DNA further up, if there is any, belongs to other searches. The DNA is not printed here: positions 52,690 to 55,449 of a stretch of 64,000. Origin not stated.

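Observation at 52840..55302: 820-aa cytoplasmic repeat protein with duplicated N- and C-terminal modules bracketing about 11-12 DUF4116-like repeats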

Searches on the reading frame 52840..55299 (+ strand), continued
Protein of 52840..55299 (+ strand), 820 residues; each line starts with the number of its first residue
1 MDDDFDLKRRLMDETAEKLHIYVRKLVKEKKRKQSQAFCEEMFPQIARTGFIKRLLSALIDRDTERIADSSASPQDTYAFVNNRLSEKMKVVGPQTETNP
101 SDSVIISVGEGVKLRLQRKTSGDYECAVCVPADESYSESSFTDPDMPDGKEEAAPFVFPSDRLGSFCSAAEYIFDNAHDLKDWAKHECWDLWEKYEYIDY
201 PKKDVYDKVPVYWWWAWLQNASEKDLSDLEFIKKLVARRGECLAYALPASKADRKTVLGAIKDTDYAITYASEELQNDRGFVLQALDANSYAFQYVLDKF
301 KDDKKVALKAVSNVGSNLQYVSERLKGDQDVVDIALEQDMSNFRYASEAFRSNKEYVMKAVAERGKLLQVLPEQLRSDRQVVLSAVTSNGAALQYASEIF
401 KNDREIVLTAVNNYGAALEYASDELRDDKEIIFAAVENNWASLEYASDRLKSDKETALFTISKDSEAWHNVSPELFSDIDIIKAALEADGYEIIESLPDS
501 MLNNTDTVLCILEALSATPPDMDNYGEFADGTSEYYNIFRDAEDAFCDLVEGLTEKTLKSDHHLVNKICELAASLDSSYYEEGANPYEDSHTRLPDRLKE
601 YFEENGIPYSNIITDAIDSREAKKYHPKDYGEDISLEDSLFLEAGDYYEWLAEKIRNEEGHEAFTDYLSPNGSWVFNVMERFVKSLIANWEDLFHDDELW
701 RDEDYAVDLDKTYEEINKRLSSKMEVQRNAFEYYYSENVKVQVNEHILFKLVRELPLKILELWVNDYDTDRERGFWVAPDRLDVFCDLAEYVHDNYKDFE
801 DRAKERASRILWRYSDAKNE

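Call 18: find_homologous_proteins(query=L006:5348-5974:+, max_evalue=0.001)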
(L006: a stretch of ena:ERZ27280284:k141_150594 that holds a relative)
Query L006:5348-5974:+ (209 aa): 91 proteins with E <= 0.001 among 261 candidates.
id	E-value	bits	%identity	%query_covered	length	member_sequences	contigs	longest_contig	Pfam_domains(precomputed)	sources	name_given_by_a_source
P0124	3.2e-135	467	95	100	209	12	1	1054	-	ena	-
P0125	4.2e-132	456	94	100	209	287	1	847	-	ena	-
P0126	8.7e-132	455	95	100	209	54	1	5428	-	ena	-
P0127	2.2e-131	454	93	100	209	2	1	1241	-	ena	-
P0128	3.2e-131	454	93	100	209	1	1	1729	-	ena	-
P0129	3.3e-129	447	93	100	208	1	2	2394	-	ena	-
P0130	3.4e-129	447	92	100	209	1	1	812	-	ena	-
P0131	7.1e-129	446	93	100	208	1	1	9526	-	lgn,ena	-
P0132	8.8e-129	446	93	100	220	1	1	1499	-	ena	-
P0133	1.6e-128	445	92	100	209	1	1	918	-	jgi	jgi:hypothetical protein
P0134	3.0e-128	444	93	100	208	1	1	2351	-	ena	-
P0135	7.9e-128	442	92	100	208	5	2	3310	-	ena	-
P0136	1.4e-127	442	91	100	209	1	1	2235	-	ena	-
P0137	1.4e-127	442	91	100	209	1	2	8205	-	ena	-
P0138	2.8e-127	441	93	100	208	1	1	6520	-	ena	-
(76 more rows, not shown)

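Call 19: search_protein_families(library=pfam, proteins=[L002:4532-5971:+, L004:3926-5344:+, L004:5357-5974:+, L006:5348-5974:+, L006:4540-5316:+, L006:7953-8396:+, L006:8433-9464:+, L006:11511-12929:+], max_evalue=1)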
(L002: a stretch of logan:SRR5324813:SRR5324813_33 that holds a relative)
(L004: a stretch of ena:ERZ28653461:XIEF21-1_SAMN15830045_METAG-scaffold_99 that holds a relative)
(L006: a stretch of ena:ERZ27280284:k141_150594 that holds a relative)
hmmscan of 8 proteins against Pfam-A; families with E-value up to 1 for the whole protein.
L002:4532-5971:+ (480 aa): 1 family
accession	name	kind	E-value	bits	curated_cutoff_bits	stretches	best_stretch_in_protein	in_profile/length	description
PF19893.4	DUF6366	-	0.24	12.3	27.2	1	183-201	8-26/69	Family of unknown function (DUF6366)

L004:3926-5344:+ (473 aa): 0 families

L004:5357-5974:+ (206 aa): 1 family
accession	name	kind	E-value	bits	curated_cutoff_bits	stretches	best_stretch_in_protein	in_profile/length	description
PF12893.14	Lumazine_bd_2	-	0.024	15.8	22.1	1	153-201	15-63/116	Putative lumazine-binding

L006:5348-5974:+ (209 aa): 0 families

L006:4540-5316:+ (259 aa): 0 families

L006:7953-8396:+ (148 aa): 0 families

L006:8433-9464:+ (344 aa): 0 families

L006:11511-12929:+ (473 aa): 5 families
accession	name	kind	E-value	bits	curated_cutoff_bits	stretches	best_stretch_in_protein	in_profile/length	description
PF11762.14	Arabinose_Iso_C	-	0.00026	21.2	25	1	328-466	3-143/144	L-arabinose isomerase C-terminal domain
PF02952.23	Fucose_iso_C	-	0.0038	17.3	29.3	1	385-468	50-139/143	L-fucose isomerase, C-terminal domain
PF08996.15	zf-DNA_Pol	-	0.046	13.9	25.7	1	187-254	108-175/186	DNA Polymerase alpha zinc finger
PF17735.7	BslA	-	0.14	12.6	38.7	1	36-77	38-79/121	Biofilm surface layer A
PF24856.1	AraA_central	-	0.15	12.9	24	1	220-324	43-146/148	L-arabinose isomerase central domain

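Call 28: predict_structure(alignment_id=A1)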
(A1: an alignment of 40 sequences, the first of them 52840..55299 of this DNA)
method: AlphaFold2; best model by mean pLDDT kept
length: 820 residues; sequences in the alignment: 40
mean_pLDDT: 84.2   pTM: 0.54
mean pLDDT of the five models: 84.2, 83.8, 82.7, 82.4, 81.3
residues with pLDDT >= 90: 353; 70-90: 355; 50-70: 82; < 50: 30
segments of 3 or more residues with pLDDT < 50: 1-3, 68-71, 98-100, 529-531, 582-590, 732-734
pLDDT, mean of each block of 10 residues (from residue 1): 57 78 83 80 86 88 60 68 86 62 82 87 87 57 76 87 88 83 75 80 89 88 89 90 91 94 93 96 97 96 97 96 96 95 95 95 96 96 98 97 98 97 97 95 96 95 89 90 85 83 87 87 60 70 90 88 93 85 47 87 92 86 63 76 79 79 86 88 82 64 69 92 89 66 92 69 72 69 91 93 91 65
secondary structure, 60 per line:
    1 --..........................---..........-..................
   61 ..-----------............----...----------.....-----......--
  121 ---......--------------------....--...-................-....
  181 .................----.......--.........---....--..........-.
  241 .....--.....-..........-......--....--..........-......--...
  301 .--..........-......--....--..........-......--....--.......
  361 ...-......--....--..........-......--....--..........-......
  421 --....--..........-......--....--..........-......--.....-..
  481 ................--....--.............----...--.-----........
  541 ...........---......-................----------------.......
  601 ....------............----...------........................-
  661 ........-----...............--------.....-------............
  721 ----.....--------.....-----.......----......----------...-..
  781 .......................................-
elements in order (helices of 4 or more, strands of 3 or more residues): H3-28 H32-41 H43-62 H74-85 E90-92 E103-107 E113-118 E124-129 H150-153 E156-158 H160-175 H177-197 H202-208 H211-219 H223-226 H229-238 H240-245 H248-252 H254-263 H265-270 H273-276 H279-288 H290-295 H298-301 H304-313 H315-320 H323-326 H329-338 H340-345 H348-351 H354-363 H365-370 H373-376 H379-388 H390-395 H398-401 H404-413 H415-420 H423-426 H429-438 H440-445 H448-451 H454-463 H465-470 H473-477 H479-496 H499-502 H505-517 H534-551 H555-560 H562-577 H594-604 H611-622 H636-659 H661-668 H674-688 H697-701 H709-720 E725-729 E738-742 E748-754 E759-764 E775-777 H779-819

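Call 37: find_encoding_contigs(protein=P0009, flank=6000, max_places=2)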
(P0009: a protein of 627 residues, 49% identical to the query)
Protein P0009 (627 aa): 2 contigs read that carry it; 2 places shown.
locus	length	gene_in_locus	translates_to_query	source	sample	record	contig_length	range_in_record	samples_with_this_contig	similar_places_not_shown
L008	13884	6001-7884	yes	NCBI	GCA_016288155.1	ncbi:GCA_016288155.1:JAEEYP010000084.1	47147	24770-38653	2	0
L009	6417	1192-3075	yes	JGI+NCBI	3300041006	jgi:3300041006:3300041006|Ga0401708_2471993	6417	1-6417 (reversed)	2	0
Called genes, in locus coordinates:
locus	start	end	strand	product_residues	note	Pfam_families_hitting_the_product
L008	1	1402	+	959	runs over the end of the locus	PF01074:Glyco_hydro_38N, PF17677:Glyco_hydro38C2 (weak)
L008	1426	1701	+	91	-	-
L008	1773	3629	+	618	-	PF06241:Castor_Poll_mid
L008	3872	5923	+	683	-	PF22842:Pel9A-like_beta_helix (faint), PF13229:Beta_helix (faint)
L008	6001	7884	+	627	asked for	PF13475:DUF4116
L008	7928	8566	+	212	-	-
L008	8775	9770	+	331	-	PF01156:IU_nuc_hydro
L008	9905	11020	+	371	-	-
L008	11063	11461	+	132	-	-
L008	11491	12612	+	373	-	PF01368:DHH, PF02833:DHHA2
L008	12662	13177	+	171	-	PF14512:TM1586_NiRdase (faint), PF00881:Nitroreductase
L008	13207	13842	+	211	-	-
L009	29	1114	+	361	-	PF13229:Beta_helix (weak)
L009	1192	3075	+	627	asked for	PF13475:DUF4116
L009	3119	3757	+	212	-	-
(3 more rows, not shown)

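Call 38: find_encoding_contigs(protein=P0001, flank=8000, max_places=2)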
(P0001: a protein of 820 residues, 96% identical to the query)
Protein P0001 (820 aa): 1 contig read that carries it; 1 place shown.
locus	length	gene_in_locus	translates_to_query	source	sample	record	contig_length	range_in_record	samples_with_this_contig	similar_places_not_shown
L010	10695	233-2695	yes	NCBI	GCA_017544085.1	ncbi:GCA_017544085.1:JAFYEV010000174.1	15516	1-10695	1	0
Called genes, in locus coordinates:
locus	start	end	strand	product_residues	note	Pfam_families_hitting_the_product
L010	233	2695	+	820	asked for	PF13475:DUF4116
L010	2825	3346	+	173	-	PF01327:Pep_deformylase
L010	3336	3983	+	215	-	PF12710:HAD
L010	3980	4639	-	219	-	PF01168:Ala_racemase_N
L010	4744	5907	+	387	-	-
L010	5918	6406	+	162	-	PF04306:DUF456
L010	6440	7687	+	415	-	PF13393:tRNA-synt_His, PF00587:tRNA-synt_2b, PF03129:HGTP_anticodon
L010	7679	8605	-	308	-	PF00551:Formyl_trans_N, PF02911:Formyl_trans_C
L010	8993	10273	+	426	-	PF00308:Bac_DnaA, PF01695:IstB_IS21, PF00004:AAA, PF08299:Bac_DnaA_C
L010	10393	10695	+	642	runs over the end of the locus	PF02518:HATPase_c, PF00204:DNA_gyraseB, PF01751:Toprim, PF00986:DNA_gyraseB_C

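Call 55: search_protein_families(library=padloc, proteins=[window:52840-55299:+, L006:5348-5974:+, L004:3926-5344:+, L006:8433-9464:+, L006:7953-8396:+, L006:4540-5316:+, L001:2281-3093:+, L001:3979-4497:+, L001:8487-9179:+, L001:9238-10923:+], max_evalue=0.1)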
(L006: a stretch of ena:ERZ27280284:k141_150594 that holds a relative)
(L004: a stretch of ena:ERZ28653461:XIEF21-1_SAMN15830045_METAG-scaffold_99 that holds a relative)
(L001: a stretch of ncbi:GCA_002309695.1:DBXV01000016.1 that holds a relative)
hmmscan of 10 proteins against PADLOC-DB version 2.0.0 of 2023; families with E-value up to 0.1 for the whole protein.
window:52840-55299:+ (820 aa): 1 family
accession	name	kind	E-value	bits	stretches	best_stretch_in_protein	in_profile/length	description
PDLC00612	ZorB1|ZorB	-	0.026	12.1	1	299-404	42-140/293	MotB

L006:5348-5974:+ (209 aa): 1 family
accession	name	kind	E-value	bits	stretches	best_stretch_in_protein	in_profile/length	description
PDLC04649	PDC-M43B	-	0.035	11.1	1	149-184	214-249/345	-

L004:3926-5344:+ (473 aa): 0 families

L006:8433-9464:+ (344 aa): 0 families

L006:7953-8396:+ (148 aa): 0 families

L006:4540-5316:+ (259 aa): 0 families

L001:2281-3093:+ (271 aa): 0 families

L001:3979-4497:+ (173 aa): 0 families

L001:8487-9179:+ (231 aa): 0 families

L001:9238-10923:+ (562 aa): 3 families
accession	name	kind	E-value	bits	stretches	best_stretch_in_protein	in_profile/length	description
PDLC05059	PDC-S64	-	9.5e-05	19.5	1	64-118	184-238/339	-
PDLC04162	HEC-08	-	0.013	12.6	0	15-85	238-299/358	-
PDLC02692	Orf5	-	0.05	10.3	1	45-100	494-551/558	Orf5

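Call 56: search_protein_families(library=phrogs, proteins=[window:52840-55299:+, L006:5348-5974:+, L004:3926-5344:+, L006:8433-9464:+, L006:7953-8396:+, L006:4540-5316:+, L001:2281-3093:+, L001:3979-4497:+, L001:8487-9179:+, L001:9238-10923:+], max_evalue=0.1)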
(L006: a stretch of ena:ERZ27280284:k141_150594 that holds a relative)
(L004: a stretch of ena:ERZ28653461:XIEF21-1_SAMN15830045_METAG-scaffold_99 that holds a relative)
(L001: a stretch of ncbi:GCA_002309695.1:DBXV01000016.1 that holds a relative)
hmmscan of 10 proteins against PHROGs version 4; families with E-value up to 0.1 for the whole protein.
window:52840-55299:+ (820 aa): 1 family
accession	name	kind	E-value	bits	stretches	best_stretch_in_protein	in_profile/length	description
phrog_31839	-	unknown function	2.1e-67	228.7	2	228-427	186-385/421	-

L006:5348-5974:+ (209 aa): 1 family
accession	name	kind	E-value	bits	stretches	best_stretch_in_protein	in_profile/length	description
phrog_16021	-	unknown function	0.058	14.6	0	58-112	14-71/97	-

L004:3926-5344:+ (473 aa): 0 families

L006:8433-9464:+ (344 aa): 2 families
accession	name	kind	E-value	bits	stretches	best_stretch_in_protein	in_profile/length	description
phrog_3864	-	unknown function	0.0031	18.7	1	202-305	88-184/187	-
phrog_4029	-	unknown function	0.06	14.7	0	201-254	80-128/144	-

L006:7953-8396:+ (148 aa): 0 families

L006:4540-5316:+ (259 aa): 1 family
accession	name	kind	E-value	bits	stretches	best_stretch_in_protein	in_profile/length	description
phrog_37486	-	unknown function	0.068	14.4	0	184-238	12-70/94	-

L001:2281-3093:+ (271 aa): 1 family
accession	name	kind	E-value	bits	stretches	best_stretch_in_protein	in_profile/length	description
phrog_887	-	moron, auxiliary metabolic gene and host takeover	0.04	13.8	1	51-90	74-117/509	queuine tRNA-ribosyltransferase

L001:3979-4497:+ (173 aa): 0 families

L001:8487-9179:+ (231 aa): 0 families

L001:9238-10923:+ (562 aa): 3 families
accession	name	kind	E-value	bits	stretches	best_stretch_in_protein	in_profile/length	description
phrog_4875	-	unknown function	2.4e-06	28.6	1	74-111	7-44/77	-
phrog_4852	-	unknown function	0.00027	21.7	0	10-59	3-50/194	-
phrog_6422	-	moron, auxiliary metabolic gene and host takeover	0.0023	19.3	0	77-106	5-39/120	Lar-like restriction alleviation protein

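Call 61: search_solved_structures(query=window:52840-55299:+, max_evalue=1)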
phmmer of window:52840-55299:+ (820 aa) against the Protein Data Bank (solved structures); distinct sequences matched with E-value up to 1: 1.
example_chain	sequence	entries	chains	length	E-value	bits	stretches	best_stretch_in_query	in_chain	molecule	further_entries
4exr_A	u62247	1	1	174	0.0024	19.2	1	327-378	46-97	Putative lipoprotein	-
